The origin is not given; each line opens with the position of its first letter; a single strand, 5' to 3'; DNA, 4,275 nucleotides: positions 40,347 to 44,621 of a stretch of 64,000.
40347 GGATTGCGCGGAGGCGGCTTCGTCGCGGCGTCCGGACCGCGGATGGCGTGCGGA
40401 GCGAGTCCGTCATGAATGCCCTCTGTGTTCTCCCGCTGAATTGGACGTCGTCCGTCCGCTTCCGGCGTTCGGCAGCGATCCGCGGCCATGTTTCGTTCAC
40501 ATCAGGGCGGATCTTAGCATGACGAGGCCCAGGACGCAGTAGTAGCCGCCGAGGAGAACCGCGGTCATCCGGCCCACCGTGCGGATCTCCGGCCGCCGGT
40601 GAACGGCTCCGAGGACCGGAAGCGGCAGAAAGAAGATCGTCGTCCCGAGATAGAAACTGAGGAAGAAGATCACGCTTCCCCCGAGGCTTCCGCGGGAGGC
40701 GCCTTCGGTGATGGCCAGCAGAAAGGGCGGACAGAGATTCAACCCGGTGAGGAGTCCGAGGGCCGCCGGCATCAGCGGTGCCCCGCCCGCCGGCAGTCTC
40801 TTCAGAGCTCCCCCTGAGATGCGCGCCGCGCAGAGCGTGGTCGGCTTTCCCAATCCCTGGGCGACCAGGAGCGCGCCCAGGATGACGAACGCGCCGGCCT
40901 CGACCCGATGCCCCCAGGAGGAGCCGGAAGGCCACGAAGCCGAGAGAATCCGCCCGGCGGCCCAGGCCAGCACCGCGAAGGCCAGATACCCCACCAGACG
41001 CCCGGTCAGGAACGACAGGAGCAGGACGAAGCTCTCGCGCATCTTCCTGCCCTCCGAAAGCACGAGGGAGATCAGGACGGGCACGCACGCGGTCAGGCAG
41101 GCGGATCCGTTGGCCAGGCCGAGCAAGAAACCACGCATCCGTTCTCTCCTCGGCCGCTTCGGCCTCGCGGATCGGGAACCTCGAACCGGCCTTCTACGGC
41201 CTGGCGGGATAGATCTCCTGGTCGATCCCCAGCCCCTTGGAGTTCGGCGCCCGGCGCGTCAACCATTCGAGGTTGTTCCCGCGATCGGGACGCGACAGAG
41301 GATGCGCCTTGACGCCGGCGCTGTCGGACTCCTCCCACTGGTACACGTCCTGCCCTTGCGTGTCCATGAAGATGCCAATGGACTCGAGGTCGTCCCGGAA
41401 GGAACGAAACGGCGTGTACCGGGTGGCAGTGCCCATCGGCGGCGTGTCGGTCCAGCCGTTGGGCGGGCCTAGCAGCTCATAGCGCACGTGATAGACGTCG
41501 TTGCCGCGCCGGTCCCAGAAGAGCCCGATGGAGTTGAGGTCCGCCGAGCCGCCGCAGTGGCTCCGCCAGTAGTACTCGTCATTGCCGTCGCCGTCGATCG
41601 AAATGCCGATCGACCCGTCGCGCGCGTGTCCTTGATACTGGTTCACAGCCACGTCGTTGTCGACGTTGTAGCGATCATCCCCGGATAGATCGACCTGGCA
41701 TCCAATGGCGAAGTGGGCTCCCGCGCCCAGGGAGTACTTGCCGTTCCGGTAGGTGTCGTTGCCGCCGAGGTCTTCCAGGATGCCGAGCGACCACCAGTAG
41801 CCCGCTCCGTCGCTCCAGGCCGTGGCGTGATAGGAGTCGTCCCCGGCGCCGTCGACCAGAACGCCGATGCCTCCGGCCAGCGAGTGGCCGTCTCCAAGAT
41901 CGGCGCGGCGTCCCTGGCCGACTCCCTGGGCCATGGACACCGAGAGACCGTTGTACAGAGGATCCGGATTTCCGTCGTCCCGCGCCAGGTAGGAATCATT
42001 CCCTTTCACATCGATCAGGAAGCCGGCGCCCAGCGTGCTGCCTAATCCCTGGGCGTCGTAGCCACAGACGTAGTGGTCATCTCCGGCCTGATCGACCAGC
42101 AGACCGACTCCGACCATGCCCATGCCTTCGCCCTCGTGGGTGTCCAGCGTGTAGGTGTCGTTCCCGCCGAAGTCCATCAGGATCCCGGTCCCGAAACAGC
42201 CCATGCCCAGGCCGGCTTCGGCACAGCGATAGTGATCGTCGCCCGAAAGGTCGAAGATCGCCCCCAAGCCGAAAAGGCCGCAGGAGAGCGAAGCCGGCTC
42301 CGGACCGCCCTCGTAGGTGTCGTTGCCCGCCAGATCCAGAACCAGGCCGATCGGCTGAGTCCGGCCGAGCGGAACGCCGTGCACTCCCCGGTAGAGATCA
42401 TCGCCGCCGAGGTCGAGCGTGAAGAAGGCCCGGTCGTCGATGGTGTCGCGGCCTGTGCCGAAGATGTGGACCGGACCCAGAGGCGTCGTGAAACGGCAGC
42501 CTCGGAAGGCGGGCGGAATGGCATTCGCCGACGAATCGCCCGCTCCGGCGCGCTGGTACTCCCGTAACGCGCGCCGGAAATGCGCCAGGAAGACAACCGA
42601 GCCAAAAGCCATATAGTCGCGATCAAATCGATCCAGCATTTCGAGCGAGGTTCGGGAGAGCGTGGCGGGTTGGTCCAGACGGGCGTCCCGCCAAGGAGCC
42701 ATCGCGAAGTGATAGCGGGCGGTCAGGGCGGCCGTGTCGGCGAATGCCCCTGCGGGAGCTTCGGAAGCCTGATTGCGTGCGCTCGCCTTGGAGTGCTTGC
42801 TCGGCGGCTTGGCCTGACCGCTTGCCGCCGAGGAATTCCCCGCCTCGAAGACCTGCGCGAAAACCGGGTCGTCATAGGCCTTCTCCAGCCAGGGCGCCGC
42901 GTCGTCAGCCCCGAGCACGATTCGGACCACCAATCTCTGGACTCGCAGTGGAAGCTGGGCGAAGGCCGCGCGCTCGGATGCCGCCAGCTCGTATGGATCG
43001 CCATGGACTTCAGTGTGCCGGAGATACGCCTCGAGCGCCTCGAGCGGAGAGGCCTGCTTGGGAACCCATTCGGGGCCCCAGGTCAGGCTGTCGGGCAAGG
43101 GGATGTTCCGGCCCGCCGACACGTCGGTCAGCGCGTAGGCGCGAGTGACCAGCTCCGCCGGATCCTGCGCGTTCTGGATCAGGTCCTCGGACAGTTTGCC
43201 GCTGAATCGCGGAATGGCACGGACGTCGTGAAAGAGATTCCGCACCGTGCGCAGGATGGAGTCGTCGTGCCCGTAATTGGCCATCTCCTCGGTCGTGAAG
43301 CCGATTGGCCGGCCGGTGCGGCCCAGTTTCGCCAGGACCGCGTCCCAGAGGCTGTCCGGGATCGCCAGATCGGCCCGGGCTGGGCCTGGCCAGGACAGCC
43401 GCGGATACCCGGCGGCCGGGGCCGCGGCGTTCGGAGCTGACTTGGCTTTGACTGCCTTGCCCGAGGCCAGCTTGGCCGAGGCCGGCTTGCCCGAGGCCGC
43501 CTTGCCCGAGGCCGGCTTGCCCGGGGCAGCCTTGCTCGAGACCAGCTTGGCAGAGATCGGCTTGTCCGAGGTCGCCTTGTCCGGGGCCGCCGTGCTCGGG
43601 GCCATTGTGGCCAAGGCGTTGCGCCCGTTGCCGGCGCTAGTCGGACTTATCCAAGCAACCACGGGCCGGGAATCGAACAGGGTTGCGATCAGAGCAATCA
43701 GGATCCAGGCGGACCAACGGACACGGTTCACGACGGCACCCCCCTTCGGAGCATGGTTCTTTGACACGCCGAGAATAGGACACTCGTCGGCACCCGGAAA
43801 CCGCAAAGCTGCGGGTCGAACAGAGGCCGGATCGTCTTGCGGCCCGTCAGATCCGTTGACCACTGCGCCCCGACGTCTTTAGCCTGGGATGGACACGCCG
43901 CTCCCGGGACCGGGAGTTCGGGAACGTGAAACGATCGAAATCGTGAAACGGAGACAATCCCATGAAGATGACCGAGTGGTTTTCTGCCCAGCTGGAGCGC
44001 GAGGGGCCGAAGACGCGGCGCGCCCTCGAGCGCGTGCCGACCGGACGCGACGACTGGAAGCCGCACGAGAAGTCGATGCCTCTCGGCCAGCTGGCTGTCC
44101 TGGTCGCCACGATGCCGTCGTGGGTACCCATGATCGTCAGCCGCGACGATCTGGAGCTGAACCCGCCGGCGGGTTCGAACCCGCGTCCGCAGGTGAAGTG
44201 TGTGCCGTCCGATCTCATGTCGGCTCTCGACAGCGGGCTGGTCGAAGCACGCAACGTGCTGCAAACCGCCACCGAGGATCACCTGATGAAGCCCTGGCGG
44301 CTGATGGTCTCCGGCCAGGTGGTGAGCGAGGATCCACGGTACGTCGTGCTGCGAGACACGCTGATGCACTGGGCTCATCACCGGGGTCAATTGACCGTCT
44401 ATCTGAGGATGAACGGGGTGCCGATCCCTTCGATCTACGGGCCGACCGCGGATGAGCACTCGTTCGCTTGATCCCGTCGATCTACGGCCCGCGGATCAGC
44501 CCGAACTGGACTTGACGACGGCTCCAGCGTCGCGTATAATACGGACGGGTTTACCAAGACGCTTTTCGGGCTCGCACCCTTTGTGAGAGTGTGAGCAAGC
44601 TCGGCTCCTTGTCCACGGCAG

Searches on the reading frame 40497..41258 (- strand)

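Call 39: search_protein_families(library=pfam, proteins=[window:40497-41258:-], max_evalue=0.001)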
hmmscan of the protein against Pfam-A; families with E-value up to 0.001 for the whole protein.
window:40497-41258:- (253 aa): 1 family
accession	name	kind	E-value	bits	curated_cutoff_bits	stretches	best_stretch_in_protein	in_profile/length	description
PF13386.12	DsbD_2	-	1.4e-16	61.5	24.9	1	44-232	3-189/199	Cytochrome C biogenesis protein transmembrane region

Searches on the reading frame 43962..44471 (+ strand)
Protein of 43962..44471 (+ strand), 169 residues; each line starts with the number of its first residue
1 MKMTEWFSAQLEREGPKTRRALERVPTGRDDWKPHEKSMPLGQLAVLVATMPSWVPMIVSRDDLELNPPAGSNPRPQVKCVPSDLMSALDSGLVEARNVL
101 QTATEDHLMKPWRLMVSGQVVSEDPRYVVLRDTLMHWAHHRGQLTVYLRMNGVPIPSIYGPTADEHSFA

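Call 6: search_protein_families(library=pfam, proteins=[window:43962-44471:+], max_evalue=0.01)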
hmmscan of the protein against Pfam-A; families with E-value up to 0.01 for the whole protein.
window:43962-44471:+ (169 aa): 1 family
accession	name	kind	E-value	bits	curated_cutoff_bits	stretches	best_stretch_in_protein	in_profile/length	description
PF05163.17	DinB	-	1.9e-05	25.1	23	1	133-163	127-157/165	DinB family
